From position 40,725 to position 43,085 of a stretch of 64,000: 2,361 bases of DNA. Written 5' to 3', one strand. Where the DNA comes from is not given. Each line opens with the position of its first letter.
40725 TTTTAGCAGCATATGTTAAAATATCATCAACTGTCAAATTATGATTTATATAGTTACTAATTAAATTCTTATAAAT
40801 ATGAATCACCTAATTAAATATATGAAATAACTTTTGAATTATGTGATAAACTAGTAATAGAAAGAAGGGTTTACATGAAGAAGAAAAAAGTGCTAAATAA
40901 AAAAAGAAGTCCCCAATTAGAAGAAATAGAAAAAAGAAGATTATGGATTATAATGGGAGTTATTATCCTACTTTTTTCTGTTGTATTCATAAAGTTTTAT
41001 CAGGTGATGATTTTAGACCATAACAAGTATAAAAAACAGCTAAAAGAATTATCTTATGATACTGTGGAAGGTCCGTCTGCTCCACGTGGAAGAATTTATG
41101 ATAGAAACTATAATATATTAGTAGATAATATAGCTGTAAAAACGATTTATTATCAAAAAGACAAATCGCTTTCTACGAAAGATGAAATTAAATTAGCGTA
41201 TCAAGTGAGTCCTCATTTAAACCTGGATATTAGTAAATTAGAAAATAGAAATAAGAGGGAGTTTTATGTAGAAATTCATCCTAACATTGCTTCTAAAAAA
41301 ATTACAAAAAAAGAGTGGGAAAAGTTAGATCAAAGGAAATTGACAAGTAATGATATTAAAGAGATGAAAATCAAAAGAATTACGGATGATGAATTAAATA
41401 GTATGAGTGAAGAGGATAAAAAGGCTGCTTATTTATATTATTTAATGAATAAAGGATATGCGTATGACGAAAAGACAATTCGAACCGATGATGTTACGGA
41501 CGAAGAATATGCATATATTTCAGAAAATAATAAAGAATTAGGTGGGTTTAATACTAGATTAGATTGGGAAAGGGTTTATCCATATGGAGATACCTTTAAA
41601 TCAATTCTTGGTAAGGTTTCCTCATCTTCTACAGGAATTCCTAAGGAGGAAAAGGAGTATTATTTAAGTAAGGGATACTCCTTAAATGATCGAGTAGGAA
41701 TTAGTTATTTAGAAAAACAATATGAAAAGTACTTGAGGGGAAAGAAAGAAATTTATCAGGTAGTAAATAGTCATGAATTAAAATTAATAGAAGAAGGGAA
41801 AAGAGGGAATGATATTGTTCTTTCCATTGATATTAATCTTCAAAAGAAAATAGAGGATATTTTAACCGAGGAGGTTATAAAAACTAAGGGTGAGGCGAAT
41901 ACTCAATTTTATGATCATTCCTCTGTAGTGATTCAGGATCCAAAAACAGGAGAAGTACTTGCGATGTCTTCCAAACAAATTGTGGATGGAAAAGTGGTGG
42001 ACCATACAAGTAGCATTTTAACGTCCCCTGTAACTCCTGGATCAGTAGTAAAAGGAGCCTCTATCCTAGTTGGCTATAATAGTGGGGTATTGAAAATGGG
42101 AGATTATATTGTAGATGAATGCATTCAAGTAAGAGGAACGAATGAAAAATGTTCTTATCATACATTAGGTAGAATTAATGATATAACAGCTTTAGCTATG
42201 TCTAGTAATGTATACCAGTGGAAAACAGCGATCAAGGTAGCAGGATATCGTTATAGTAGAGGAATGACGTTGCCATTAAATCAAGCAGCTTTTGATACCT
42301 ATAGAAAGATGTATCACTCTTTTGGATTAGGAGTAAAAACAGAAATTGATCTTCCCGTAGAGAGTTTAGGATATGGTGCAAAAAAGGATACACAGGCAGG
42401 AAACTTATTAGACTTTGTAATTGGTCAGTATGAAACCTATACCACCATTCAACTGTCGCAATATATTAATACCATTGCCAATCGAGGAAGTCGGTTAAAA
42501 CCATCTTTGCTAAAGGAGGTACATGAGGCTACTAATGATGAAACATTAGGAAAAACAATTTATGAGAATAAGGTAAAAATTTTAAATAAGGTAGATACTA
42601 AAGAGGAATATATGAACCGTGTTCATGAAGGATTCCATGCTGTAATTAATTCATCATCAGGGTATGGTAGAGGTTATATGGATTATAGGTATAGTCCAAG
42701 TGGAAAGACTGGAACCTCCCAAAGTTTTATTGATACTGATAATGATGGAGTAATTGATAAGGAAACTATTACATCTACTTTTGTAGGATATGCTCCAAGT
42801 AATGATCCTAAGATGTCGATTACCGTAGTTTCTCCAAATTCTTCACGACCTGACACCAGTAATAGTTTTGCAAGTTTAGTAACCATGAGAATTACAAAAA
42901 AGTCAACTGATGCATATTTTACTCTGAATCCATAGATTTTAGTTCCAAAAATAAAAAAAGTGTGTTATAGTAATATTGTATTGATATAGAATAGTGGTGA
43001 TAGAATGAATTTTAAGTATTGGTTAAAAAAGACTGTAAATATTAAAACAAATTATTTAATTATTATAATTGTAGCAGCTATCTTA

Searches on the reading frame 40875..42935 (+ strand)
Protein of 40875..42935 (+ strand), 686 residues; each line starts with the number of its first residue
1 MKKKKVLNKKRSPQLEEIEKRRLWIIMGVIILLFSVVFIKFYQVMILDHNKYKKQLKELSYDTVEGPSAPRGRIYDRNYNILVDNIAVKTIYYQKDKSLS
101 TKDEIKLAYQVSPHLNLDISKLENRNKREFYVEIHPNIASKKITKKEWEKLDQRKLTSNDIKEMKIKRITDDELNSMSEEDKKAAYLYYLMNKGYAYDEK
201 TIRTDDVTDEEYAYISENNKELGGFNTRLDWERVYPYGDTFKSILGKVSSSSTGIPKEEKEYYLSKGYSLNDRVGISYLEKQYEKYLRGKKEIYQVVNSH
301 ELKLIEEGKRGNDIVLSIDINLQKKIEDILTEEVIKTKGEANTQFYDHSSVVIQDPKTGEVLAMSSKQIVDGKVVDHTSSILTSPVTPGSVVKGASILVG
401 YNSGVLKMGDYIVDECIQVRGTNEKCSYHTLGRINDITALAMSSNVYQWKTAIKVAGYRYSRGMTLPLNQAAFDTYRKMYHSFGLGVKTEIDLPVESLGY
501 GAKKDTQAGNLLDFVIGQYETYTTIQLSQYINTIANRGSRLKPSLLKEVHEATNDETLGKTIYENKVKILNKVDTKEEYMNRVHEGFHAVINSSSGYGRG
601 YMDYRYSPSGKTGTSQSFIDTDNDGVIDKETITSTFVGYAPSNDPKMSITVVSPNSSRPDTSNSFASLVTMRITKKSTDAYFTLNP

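Call 52: search_protein_families(library=pfam, proteins=[window:40875-42935:+], max_evalue=0.01)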
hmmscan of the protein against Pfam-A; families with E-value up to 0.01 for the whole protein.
window:40875-42935:+ (686 aa): 2 families
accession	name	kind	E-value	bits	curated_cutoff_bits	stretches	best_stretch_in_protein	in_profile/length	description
PF00905.27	Transpeptidase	-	3.2e-45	155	22.1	1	350-657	2-282/299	Penicillin binding protein transpeptidase domain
PF03717.20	PBP_dimer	-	1.9e-32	113.6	24.4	1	68-297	3-168/180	Penicillin-binding Protein dimerisation domain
